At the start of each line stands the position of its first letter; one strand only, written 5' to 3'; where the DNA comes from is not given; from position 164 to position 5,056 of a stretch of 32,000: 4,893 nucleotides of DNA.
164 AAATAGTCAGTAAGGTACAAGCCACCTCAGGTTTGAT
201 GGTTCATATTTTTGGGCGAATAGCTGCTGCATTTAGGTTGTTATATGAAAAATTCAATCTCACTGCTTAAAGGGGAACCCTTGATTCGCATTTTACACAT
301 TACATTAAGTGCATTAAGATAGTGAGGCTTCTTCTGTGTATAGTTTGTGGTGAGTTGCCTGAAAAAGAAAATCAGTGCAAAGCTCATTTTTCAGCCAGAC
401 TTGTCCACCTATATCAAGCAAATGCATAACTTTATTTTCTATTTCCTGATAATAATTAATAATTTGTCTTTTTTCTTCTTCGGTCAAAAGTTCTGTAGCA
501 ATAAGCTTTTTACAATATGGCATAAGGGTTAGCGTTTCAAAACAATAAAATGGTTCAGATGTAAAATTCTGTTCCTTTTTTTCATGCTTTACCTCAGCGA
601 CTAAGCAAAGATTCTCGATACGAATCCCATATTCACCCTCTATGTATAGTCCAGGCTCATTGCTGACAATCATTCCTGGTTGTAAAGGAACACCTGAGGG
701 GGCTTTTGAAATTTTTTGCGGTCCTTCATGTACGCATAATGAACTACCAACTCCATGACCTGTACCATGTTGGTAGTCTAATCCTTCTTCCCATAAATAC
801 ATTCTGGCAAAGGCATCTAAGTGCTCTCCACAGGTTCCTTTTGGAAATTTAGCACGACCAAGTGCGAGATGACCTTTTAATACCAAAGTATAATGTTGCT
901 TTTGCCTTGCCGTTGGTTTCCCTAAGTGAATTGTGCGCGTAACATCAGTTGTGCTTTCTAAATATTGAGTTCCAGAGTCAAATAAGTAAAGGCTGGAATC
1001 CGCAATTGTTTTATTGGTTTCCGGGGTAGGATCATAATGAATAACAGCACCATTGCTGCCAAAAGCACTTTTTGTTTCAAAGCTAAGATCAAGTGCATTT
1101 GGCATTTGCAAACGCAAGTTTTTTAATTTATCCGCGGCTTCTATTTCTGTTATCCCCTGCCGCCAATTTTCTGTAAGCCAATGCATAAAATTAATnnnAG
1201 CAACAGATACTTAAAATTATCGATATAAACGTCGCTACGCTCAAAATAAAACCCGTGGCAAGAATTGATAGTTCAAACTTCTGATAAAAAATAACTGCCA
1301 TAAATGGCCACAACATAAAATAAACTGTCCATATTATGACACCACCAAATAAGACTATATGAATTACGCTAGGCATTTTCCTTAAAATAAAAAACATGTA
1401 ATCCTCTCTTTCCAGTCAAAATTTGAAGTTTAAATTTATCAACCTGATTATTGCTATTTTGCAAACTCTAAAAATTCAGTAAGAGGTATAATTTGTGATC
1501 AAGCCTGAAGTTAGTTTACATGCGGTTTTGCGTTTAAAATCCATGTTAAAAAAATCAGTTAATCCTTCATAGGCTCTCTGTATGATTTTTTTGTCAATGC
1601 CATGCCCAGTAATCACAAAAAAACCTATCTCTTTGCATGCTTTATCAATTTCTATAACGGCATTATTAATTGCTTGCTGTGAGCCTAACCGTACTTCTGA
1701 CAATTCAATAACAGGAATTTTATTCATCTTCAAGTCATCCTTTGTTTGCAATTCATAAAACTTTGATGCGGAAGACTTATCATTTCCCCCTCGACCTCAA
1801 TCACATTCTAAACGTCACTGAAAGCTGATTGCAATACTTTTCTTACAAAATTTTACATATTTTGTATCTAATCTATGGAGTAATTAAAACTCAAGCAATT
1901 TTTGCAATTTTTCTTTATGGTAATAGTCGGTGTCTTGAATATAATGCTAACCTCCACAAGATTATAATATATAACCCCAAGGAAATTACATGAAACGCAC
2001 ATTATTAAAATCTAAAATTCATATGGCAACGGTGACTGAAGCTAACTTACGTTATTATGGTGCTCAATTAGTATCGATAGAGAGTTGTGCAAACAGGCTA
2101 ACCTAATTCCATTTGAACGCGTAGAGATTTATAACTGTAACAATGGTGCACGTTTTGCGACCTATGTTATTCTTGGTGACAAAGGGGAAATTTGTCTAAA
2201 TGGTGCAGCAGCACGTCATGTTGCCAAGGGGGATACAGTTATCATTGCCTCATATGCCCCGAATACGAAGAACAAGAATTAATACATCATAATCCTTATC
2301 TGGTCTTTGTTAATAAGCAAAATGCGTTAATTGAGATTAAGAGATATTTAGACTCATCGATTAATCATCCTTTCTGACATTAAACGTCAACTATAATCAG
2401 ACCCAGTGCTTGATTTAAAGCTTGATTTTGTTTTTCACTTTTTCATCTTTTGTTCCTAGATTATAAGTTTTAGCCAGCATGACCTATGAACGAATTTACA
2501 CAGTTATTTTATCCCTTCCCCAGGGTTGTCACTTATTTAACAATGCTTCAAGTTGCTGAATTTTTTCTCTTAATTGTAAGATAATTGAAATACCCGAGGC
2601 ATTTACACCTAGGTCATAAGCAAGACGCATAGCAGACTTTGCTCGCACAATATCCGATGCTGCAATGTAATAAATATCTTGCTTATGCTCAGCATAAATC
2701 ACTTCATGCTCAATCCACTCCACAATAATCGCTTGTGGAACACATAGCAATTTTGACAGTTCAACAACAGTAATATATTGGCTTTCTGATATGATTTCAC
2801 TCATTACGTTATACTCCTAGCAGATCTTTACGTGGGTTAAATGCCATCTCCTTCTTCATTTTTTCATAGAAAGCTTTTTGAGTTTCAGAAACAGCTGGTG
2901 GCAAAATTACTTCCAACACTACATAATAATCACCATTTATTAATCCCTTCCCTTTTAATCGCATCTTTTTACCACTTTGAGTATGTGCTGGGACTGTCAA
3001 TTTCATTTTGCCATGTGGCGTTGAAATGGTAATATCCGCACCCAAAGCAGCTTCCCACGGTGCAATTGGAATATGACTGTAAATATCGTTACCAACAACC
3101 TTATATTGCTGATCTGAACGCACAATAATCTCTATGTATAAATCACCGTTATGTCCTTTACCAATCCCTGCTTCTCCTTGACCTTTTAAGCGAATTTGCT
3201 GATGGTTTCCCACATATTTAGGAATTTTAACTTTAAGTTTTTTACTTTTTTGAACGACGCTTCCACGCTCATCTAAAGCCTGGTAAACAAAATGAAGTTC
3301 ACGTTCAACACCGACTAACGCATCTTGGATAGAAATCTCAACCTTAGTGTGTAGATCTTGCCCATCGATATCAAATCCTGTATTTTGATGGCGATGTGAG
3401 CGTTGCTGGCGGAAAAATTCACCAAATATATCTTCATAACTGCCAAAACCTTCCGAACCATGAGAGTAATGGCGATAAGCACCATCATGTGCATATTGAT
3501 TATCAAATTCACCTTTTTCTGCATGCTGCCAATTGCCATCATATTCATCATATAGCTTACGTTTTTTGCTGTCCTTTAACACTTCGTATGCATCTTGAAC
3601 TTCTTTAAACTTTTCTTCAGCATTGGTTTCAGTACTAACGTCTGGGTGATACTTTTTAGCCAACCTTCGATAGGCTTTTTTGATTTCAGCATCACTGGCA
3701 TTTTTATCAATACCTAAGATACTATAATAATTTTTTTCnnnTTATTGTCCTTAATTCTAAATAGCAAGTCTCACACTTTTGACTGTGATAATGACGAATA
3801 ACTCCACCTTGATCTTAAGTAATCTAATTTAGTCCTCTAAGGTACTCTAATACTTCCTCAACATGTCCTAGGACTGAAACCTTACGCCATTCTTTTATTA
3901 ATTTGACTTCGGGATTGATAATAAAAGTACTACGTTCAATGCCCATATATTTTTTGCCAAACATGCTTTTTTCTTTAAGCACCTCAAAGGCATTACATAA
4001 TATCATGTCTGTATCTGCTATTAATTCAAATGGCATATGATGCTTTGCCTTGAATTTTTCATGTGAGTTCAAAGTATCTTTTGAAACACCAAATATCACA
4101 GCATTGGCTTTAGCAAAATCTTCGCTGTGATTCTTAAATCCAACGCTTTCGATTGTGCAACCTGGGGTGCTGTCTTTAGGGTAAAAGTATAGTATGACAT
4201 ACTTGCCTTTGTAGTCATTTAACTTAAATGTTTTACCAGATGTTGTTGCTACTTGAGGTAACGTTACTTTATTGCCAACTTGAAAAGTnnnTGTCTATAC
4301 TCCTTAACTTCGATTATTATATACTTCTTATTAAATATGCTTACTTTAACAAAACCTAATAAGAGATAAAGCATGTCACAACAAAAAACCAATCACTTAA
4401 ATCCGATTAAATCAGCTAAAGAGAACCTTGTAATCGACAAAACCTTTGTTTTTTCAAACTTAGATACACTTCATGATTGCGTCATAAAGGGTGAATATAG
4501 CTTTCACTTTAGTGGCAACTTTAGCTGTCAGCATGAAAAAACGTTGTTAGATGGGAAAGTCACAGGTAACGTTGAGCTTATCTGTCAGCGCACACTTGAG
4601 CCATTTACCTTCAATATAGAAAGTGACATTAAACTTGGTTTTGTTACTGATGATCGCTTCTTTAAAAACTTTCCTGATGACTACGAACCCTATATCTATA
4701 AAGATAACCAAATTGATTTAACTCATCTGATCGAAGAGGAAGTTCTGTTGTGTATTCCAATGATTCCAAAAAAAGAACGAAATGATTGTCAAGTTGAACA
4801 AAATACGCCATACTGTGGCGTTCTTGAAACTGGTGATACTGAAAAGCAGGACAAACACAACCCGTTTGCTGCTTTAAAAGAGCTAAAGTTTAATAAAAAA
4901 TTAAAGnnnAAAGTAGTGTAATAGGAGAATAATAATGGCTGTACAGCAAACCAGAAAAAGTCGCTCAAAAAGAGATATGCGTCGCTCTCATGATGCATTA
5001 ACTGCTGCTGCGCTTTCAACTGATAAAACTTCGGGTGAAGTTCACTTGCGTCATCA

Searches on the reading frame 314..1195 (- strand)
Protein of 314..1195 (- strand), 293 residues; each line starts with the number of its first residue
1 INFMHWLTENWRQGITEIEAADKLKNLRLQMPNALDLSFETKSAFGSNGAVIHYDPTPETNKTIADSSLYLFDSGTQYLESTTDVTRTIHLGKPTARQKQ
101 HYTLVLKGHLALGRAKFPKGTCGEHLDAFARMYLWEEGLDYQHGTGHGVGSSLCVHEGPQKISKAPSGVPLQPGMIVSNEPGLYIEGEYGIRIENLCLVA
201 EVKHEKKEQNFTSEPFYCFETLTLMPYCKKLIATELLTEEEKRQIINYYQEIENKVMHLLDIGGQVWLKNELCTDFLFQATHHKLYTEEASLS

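Call 99: search_protein_families(library=pfam, proteins=[window:314-1195:-], max_evalue=0.0001)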
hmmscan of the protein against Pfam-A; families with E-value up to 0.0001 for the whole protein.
window:314-1195:- (293 aa): 2 families
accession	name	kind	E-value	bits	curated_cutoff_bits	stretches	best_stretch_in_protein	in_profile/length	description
PF00557.29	Peptidase_M24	-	5.4e-51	173.8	23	1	5-201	15-208/208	Metallopeptidase family M24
PF16188.10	Peptidase_M24_C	-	1.4e-15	57.4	28.9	1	215-271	1-59/63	C-terminal region of peptidase_M24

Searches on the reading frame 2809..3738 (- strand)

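Call 99: search_protein_families(library=pfam, proteins=[window:2809-3738:-], max_evalue=0.0001)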
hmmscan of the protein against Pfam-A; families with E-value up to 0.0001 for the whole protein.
window:2809-3738:- (309 aa): 2 families
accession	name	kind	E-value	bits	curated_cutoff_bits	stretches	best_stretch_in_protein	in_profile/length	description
PF01556.23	DnaJ_C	-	4.2e-37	127.9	26.6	1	162-280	28-152/152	DnaJ C terminal domain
PF00226.36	DnaJ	-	1e-26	93.2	27.8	1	3-64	1-63/63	DnaJ domain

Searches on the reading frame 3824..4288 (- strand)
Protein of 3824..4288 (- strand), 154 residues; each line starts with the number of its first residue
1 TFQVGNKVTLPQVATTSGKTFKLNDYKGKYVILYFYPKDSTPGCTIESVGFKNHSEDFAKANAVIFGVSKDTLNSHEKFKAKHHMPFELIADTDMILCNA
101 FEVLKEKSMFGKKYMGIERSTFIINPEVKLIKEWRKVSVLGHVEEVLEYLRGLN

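Call 99: search_protein_families(library=pfam, proteins=[window:3824-4288:-], max_evalue=0.0001)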
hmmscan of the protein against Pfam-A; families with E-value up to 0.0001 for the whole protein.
window:3824-4288:- (154 aa): 2 families
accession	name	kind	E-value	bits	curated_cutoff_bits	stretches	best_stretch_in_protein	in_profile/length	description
PF00578.27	AhpC-TSA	-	4.8e-32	110.9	26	1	5-130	2-121/124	AhpC/TSA family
PF08534.16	Redoxin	-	3.3e-12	46.9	26.6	1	4-130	2-128/148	Redoxin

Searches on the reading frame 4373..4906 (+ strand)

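Call 99: search_protein_families(library=pfam, proteins=[window:4373-4906:+], max_evalue=0.0001)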
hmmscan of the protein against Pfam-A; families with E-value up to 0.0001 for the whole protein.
window:4373-4906:+ (178 aa): 1 family
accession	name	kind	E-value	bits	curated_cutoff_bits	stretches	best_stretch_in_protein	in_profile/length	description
PF02620.22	YceD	-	9.9e-26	90.6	33.2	1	59-172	1-119/119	Large ribosomal RNA subunit accumulation protein YceD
